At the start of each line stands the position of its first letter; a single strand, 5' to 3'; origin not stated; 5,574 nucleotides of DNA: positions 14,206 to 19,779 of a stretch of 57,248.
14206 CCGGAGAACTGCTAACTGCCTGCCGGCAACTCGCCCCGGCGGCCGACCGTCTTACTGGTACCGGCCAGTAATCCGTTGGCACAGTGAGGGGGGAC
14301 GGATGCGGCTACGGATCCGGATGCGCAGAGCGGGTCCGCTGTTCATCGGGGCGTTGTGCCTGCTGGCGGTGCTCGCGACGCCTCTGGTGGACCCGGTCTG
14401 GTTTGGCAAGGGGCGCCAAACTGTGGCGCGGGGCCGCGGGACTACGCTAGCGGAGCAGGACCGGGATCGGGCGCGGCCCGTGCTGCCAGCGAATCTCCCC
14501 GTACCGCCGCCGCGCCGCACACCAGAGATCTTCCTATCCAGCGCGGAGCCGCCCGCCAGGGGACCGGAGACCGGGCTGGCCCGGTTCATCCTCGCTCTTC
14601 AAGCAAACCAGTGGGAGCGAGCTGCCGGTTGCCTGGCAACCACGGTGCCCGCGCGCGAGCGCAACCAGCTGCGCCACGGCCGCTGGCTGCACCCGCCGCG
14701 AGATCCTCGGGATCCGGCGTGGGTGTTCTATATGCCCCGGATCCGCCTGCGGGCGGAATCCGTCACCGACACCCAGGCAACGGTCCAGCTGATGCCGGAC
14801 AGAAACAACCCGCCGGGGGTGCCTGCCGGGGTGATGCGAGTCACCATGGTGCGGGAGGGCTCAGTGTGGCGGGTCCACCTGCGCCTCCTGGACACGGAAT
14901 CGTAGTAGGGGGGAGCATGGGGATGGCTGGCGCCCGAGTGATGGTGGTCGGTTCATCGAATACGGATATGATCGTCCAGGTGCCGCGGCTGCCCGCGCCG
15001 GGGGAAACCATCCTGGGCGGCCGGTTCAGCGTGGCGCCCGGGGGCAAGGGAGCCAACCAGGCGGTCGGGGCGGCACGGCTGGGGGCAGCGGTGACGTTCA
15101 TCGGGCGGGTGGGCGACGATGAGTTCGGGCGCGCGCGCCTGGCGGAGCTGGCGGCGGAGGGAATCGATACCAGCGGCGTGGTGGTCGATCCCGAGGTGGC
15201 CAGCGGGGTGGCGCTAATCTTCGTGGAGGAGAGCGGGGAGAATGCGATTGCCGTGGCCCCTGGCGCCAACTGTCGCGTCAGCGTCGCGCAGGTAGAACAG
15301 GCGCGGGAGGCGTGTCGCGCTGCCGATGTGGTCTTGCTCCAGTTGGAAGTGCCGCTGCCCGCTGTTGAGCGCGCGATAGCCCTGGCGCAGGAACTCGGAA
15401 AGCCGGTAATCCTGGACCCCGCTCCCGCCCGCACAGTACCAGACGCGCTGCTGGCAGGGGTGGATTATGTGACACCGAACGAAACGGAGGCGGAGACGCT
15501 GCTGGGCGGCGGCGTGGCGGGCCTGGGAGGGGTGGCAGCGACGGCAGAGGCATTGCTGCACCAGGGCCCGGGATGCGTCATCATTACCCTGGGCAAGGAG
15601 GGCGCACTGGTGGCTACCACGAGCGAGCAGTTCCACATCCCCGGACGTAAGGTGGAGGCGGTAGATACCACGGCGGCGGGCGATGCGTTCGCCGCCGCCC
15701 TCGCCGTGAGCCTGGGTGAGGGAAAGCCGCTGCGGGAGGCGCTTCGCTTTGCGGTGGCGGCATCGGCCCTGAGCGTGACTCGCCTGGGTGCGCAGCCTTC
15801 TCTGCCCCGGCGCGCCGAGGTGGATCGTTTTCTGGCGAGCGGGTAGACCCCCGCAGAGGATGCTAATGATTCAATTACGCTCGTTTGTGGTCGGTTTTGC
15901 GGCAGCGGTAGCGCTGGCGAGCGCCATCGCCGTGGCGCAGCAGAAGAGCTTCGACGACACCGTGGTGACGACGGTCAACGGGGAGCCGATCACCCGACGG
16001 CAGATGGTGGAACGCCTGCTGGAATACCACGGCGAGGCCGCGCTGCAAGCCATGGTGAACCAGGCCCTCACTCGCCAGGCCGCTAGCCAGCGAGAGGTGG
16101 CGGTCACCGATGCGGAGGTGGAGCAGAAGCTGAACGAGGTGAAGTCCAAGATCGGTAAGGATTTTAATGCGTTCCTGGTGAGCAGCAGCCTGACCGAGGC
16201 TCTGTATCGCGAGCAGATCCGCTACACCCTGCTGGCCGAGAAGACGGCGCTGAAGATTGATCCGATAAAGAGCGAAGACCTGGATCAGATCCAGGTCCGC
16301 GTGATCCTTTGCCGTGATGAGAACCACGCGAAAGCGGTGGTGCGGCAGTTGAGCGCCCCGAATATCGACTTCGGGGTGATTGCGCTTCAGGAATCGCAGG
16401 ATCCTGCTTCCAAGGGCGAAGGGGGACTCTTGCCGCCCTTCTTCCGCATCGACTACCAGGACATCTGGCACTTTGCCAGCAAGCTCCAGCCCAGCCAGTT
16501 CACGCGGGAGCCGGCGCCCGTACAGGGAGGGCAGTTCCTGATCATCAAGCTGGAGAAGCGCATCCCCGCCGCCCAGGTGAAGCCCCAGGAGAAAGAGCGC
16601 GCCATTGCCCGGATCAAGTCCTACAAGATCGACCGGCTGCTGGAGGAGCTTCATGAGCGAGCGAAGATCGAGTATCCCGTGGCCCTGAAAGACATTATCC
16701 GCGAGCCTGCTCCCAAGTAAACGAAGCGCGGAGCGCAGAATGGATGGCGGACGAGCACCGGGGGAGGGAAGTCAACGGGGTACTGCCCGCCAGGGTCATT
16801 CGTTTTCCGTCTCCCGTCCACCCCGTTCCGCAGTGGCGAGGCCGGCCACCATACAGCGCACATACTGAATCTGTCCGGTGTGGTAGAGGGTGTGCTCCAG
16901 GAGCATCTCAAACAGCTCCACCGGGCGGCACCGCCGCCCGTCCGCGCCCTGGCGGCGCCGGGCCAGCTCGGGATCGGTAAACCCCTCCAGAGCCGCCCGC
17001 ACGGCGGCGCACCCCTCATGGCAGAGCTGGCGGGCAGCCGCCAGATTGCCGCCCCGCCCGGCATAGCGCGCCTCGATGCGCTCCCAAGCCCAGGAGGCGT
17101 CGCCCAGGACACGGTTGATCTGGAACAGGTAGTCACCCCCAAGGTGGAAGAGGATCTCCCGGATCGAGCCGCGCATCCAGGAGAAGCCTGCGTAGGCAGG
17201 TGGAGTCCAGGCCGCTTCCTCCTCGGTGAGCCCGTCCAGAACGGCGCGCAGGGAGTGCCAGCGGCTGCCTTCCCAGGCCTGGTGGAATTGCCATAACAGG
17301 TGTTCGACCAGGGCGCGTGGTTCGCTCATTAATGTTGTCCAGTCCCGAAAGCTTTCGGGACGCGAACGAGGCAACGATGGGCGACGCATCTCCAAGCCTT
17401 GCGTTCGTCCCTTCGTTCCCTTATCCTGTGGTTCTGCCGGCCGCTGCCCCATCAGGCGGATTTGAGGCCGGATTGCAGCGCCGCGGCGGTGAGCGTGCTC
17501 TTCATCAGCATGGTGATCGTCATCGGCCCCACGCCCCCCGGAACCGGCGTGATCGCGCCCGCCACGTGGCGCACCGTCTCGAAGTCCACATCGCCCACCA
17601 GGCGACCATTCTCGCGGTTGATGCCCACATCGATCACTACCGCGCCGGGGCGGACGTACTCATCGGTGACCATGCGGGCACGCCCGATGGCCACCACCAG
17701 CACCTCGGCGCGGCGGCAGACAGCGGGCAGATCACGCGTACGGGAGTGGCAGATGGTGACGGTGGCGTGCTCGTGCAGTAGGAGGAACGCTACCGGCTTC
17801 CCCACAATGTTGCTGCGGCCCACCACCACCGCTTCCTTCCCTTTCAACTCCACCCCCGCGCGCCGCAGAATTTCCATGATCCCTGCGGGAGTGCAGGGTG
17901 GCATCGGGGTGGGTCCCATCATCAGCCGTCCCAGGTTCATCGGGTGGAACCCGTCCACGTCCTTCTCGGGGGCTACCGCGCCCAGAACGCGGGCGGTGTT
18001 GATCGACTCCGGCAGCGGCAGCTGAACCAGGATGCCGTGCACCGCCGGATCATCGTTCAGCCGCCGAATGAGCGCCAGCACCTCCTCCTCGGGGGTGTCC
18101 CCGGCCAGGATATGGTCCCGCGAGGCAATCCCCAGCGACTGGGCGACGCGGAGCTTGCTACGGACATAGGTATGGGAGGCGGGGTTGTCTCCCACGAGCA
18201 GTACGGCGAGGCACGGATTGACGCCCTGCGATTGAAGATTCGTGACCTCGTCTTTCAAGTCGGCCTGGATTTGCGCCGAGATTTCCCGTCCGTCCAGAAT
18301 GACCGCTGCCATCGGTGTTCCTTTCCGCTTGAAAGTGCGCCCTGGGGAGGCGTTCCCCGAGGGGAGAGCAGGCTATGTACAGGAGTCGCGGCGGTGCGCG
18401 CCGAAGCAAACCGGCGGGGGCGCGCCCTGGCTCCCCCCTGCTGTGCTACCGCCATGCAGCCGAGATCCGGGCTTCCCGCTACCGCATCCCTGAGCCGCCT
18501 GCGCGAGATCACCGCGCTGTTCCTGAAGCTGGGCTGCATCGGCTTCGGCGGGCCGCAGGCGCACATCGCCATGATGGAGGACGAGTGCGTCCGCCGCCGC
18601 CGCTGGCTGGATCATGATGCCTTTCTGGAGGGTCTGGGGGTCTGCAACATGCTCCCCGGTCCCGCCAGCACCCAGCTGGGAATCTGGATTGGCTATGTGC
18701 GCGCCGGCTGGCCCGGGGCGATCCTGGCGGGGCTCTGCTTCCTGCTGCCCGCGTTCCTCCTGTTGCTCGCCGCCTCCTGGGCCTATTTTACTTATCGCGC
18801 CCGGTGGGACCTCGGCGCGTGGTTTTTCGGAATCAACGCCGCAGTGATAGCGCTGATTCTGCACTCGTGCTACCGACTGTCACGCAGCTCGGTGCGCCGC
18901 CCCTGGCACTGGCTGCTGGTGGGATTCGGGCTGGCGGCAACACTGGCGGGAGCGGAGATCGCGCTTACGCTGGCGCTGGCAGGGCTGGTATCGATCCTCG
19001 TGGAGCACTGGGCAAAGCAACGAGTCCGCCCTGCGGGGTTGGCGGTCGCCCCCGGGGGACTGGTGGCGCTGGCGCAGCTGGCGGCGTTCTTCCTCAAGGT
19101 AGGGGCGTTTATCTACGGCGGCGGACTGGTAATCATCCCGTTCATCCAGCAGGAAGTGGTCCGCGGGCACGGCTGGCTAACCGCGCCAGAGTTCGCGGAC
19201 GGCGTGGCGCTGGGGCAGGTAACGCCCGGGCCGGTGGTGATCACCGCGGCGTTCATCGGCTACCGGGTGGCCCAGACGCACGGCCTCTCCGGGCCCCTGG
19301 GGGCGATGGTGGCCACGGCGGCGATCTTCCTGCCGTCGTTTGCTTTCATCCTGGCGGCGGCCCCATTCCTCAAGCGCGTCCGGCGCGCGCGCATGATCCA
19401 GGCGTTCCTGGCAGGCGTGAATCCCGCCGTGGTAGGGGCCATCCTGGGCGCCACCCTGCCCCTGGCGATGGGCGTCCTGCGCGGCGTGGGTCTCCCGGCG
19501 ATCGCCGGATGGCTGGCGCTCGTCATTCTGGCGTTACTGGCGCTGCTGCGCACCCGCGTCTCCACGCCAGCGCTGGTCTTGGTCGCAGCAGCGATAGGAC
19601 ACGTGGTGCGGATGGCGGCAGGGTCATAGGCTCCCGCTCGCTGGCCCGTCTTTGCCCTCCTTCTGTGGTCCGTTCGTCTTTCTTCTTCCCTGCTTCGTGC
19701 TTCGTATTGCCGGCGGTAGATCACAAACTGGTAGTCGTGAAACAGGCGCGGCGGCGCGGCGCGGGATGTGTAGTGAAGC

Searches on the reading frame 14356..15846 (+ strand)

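Call 11: search_protein_families(library=pfam, proteins=[window:14356-15846:+], max_evalue=0.001)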
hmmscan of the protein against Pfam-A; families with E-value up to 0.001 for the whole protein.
window:14356-15846:+ (496 aa): 2 families
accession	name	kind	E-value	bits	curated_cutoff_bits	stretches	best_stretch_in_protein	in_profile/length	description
PF00294.29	PfkB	-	3.8e-73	246.9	25.8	1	194-484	3-300/302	pfkB family carbohydrate kinase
PF08543.17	Phos_pyr_kin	-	2.8e-10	40.4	27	1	353-467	104-225/246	Phosphomethylpyrimidine kinase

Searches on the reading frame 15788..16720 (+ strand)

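Call 10: search_protein_families(library=pfam, proteins=[window:15788-16720:+], max_evalue=0.001)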
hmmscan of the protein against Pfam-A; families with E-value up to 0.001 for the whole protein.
window:15788-16720:+ (310 aa): 2 families
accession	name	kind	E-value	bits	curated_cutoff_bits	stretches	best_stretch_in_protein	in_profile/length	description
PF13624.11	SurA_N_3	-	2.2e-08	34.5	27.2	1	83-153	85-161/162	SurA-like N-terminal domain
PF13623.11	SurA_N_2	-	0.00023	21.5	28.5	0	83-119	87-122/145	SurA-like N-terminal domain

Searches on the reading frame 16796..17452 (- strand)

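Call 11: search_protein_families(library=pfam, proteins=[window:16796-17452:-], max_evalue=0.001)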
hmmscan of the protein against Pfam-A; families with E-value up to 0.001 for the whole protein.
window:16796-17452:- (218 aa): 1 family
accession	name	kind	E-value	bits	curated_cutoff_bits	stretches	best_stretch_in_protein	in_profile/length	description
PF12867.12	DinB_2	-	1.2e-09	39.2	24.8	1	65-195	6-128/128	DinB superfamily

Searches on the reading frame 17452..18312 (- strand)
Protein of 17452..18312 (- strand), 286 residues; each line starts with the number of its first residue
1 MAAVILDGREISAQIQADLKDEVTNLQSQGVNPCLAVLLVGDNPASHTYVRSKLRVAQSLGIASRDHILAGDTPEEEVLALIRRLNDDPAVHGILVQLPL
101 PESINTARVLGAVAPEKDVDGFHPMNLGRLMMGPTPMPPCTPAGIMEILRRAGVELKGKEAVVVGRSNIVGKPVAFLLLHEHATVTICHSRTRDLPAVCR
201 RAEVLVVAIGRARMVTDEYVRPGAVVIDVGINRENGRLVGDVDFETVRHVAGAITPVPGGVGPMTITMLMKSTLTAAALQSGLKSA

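Call 10: search_protein_families(library=pfam, proteins=[window:17452-18312:-], max_evalue=0.001)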
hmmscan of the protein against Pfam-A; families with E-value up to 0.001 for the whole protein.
window:17452-18312:- (286 aa): 2 families
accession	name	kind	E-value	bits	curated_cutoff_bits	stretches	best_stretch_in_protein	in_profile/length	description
PF02882.25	THF_DHG_CYH_C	-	6.1e-70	234.1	27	1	123-278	1-157/160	Tetrahydrofolate dehydrogenase/cyclohydrolase, NAD(P)-binding domain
PF00763.28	THF_DHG_CYH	-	3.2e-40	137.4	32.8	1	6-120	1-115/115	Tetrahydrofolate dehydrogenase/cyclohydrolase, catalytic domain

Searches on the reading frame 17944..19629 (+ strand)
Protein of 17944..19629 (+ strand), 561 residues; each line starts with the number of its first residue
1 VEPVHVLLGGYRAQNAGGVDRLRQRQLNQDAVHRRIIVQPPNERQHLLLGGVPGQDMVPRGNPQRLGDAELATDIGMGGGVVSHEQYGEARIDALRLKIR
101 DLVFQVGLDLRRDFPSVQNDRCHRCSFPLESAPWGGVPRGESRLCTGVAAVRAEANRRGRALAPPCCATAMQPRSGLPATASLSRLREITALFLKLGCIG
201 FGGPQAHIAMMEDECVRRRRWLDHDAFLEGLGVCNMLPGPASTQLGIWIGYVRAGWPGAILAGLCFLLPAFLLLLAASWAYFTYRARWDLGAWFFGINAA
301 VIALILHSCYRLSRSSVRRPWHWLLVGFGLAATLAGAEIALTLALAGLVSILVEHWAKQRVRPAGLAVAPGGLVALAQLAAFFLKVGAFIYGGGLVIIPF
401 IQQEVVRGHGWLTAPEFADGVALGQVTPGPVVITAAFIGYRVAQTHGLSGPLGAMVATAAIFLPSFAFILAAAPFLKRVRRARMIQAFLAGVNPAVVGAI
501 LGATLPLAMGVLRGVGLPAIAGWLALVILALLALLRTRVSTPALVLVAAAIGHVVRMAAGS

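Call 11: search_protein_families(library=pfam, proteins=[window:17944-19629:+], max_evalue=0.001)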
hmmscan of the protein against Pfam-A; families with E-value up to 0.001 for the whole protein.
window:17944-19629:+ (561 aa): 1 family
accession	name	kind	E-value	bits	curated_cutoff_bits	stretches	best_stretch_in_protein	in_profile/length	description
PF02417.20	Chromate_transp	-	2.3e-83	278.7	28.6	2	378-552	2-165/166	Chromate transporter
